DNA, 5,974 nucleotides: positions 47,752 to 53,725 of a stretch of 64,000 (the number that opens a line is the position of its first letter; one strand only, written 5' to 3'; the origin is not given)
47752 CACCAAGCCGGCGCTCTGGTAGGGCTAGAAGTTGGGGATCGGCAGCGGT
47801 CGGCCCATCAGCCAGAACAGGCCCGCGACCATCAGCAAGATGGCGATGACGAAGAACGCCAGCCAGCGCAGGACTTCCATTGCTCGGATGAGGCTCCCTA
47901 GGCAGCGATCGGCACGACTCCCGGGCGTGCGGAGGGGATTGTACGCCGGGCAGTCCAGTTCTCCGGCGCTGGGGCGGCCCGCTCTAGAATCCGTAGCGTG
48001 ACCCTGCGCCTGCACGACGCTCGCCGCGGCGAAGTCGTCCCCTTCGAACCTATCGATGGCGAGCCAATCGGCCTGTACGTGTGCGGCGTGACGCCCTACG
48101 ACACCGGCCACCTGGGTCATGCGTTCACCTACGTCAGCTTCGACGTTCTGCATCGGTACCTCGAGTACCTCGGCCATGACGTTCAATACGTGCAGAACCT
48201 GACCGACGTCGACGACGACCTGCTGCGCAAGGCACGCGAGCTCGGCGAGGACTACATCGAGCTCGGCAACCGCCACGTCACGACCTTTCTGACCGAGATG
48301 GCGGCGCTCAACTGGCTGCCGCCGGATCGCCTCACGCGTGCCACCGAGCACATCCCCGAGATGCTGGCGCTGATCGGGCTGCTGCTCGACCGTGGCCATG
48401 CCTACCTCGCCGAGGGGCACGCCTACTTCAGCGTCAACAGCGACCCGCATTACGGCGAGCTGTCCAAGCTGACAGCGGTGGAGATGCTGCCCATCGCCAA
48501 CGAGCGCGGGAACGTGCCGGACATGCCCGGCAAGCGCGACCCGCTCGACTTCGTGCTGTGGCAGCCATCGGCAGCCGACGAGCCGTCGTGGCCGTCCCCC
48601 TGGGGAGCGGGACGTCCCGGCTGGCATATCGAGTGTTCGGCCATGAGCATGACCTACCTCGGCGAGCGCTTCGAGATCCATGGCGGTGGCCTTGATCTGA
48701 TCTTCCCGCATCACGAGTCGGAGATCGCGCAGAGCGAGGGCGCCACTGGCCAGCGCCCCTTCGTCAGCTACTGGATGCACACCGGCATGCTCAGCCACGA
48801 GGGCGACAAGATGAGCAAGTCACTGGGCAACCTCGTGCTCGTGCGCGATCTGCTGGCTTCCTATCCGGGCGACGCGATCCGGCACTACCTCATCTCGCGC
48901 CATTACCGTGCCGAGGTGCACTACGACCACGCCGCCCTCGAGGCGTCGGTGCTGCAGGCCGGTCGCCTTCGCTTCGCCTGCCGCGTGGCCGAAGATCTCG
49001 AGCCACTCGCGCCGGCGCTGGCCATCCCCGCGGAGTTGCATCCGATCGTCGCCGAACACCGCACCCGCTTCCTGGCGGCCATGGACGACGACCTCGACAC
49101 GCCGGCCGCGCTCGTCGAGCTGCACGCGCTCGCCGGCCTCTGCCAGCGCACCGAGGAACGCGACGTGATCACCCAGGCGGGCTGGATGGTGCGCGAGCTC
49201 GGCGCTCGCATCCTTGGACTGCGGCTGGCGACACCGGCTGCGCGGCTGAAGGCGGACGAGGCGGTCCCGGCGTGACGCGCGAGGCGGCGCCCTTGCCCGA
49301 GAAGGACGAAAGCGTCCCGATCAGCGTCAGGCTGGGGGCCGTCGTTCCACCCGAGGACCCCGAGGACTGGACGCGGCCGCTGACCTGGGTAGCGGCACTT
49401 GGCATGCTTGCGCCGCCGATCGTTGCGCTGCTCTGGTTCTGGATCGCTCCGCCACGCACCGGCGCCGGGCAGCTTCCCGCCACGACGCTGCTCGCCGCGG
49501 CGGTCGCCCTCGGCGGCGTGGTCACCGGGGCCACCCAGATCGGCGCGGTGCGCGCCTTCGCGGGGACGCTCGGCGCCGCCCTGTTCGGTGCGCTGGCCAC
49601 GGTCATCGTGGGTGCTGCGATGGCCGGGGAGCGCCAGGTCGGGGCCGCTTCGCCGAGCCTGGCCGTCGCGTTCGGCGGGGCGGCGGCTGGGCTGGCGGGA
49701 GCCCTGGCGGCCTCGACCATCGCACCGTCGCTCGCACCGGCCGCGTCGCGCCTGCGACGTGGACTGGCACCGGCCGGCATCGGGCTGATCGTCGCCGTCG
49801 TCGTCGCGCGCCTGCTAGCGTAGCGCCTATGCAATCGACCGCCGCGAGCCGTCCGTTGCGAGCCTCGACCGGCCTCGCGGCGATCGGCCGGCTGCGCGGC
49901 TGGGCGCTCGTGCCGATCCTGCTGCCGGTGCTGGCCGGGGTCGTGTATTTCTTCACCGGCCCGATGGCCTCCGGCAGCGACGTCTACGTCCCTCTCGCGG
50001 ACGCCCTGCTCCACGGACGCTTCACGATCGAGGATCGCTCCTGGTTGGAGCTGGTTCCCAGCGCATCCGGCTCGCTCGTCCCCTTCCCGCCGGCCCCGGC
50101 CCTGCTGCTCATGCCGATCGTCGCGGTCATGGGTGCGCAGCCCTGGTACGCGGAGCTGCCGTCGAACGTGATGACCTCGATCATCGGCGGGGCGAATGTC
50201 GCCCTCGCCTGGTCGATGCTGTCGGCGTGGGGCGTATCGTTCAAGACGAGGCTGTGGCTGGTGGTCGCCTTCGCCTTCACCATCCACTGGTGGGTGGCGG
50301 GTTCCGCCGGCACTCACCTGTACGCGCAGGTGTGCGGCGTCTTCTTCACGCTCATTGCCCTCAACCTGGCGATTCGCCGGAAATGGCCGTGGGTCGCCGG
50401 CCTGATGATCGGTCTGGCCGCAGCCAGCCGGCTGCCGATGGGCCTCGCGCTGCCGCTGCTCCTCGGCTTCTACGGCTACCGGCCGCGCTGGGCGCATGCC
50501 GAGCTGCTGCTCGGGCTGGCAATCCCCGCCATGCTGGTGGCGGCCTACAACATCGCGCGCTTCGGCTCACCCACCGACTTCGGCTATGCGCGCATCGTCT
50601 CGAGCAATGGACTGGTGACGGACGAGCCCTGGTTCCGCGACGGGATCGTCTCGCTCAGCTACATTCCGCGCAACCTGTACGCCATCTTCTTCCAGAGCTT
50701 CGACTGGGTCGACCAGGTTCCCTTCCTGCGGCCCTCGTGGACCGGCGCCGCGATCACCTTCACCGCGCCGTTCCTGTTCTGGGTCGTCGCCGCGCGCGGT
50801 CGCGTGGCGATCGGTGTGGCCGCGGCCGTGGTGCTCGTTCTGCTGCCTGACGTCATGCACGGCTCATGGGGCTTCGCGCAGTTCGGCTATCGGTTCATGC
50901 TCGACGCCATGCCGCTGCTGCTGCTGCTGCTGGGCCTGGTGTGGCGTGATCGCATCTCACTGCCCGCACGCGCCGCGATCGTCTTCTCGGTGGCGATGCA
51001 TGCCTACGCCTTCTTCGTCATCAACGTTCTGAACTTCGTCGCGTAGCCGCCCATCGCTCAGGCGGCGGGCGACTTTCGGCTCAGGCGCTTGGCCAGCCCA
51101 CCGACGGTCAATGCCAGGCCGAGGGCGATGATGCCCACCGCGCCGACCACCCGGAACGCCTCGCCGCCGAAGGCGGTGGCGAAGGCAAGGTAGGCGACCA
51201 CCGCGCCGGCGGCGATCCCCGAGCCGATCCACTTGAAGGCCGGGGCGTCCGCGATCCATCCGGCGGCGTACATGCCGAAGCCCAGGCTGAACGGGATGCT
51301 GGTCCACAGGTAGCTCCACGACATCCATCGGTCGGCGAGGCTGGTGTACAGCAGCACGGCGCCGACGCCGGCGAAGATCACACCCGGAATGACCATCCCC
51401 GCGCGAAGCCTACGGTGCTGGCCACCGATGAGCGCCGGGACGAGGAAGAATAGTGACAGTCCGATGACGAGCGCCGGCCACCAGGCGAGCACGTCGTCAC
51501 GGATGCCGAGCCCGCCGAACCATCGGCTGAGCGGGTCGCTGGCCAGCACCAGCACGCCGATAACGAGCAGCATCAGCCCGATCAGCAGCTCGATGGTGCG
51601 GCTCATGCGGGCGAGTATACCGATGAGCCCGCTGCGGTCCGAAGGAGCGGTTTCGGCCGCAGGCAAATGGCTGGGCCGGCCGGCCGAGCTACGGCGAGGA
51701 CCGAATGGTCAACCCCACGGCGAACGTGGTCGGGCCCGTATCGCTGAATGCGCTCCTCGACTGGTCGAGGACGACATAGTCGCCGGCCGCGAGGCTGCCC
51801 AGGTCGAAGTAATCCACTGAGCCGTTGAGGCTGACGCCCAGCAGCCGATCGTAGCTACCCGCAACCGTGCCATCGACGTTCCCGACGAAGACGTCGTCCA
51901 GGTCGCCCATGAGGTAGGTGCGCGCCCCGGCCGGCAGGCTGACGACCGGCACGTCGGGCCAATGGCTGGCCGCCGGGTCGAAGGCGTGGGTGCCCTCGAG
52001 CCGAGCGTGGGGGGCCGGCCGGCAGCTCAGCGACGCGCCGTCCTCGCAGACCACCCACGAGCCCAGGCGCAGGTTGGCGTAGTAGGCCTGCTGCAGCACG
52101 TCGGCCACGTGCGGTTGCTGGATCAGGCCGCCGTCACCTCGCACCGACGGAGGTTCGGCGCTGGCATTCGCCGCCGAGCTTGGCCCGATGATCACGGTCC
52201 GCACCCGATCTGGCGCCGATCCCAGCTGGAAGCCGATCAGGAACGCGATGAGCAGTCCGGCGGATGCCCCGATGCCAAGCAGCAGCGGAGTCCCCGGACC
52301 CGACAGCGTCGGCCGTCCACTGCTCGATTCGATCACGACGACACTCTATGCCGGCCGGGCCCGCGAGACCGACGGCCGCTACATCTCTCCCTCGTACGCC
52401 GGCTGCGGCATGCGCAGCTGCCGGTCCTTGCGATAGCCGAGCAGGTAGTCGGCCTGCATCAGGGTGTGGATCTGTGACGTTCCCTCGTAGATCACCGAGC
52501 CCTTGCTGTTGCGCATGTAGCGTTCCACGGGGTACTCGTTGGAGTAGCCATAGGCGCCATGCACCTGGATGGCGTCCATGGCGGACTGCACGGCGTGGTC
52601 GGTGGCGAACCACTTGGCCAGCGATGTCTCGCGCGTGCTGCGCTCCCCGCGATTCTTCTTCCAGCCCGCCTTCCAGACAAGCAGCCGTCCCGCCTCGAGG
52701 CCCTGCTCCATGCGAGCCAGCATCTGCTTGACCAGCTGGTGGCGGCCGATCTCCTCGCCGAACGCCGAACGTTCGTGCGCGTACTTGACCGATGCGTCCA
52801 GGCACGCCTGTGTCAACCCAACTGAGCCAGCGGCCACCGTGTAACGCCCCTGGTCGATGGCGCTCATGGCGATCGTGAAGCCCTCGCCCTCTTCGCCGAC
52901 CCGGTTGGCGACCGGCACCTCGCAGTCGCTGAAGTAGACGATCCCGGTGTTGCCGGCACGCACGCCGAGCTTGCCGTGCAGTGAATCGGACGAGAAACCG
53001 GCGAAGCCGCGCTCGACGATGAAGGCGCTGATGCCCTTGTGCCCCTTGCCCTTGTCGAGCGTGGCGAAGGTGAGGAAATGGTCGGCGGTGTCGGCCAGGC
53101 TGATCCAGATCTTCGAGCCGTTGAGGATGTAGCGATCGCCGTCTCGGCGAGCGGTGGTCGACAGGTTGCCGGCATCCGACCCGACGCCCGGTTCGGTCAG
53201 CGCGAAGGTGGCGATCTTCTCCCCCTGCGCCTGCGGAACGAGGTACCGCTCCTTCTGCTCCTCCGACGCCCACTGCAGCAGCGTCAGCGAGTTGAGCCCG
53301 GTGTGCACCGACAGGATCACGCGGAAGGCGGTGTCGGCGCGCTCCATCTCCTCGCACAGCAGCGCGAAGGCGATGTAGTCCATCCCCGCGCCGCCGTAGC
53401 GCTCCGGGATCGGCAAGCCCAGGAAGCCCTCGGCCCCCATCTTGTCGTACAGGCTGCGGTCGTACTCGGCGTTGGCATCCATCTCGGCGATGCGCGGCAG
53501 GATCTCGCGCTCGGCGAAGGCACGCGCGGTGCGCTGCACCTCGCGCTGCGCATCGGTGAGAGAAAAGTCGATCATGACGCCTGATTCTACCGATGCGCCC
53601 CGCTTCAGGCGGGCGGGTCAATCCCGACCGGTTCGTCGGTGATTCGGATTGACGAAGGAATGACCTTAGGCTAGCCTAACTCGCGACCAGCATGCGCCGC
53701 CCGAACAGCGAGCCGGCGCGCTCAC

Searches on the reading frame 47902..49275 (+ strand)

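Call 7: search_protein_families(library=pfam, proteins=[window:47902-49275:+])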
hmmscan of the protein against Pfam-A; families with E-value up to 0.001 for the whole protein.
window:47902-49275:+ (457 aa): 4 families
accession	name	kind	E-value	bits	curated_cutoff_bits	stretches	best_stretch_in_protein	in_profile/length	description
PF01406.26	tRNA-synt_1e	-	2.1e-109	366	27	1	48-349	2-299/301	tRNA synthetases class I (C) catalytic domain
PF09334.17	tRNA-synt_1g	-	3.8e-12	46.1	20.1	1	288-340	312-365/391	tRNA synthetases class I (M)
PF00133.28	tRNA-synt_1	-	1.6e-11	44.1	22.7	1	261-340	333-412/414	tRNA synthetases class I (I, L, M and V)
PF09190.17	DALR_2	-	6.8e-07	30.2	22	1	389-442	1-56/57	DALR domain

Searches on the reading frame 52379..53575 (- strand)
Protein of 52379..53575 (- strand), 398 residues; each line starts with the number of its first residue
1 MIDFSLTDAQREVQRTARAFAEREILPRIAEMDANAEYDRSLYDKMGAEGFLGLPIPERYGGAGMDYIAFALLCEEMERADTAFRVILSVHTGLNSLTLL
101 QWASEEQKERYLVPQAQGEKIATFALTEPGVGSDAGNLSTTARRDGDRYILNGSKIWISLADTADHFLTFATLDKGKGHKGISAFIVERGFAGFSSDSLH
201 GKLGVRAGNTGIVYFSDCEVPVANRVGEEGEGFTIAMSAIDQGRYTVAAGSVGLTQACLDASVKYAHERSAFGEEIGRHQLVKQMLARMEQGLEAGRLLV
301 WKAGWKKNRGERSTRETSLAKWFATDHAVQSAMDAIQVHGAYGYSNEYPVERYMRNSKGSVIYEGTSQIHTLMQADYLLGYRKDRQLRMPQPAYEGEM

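Call 7: search_protein_families(library=pfam, proteins=[window:52379-53575:-])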
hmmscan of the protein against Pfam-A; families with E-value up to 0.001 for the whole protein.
window:52379-53575:- (398 aa): 4 families
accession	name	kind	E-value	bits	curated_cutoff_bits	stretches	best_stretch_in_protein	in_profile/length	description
PF00441.29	Acyl-CoA_dh_1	-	3.2e-46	157.6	22.4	1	230-375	1-146/150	Acyl-CoA dehydrogenase, C-terminal domain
PF02771.21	Acyl-CoA_dh_N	-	1.8e-36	125.4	22.9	1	7-119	1-113/113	Acyl-CoA dehydrogenase, N-terminal domain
PF02770.24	Acyl-CoA_dh_M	-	6.3e-25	87.6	33.3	1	123-218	1-97/97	Acyl-CoA dehydrogenase, middle domain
PF08028.16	Acyl-CoA_dh_2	-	4.2e-16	59.9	22.7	1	246-365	2-131/134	Acyl-CoA dehydrogenase, C-terminal domain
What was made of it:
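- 52379..53575 (-): Divergent acyl-CoA dehydrogenase gene sharing the intergenic region (context only). Pfam (call 7).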
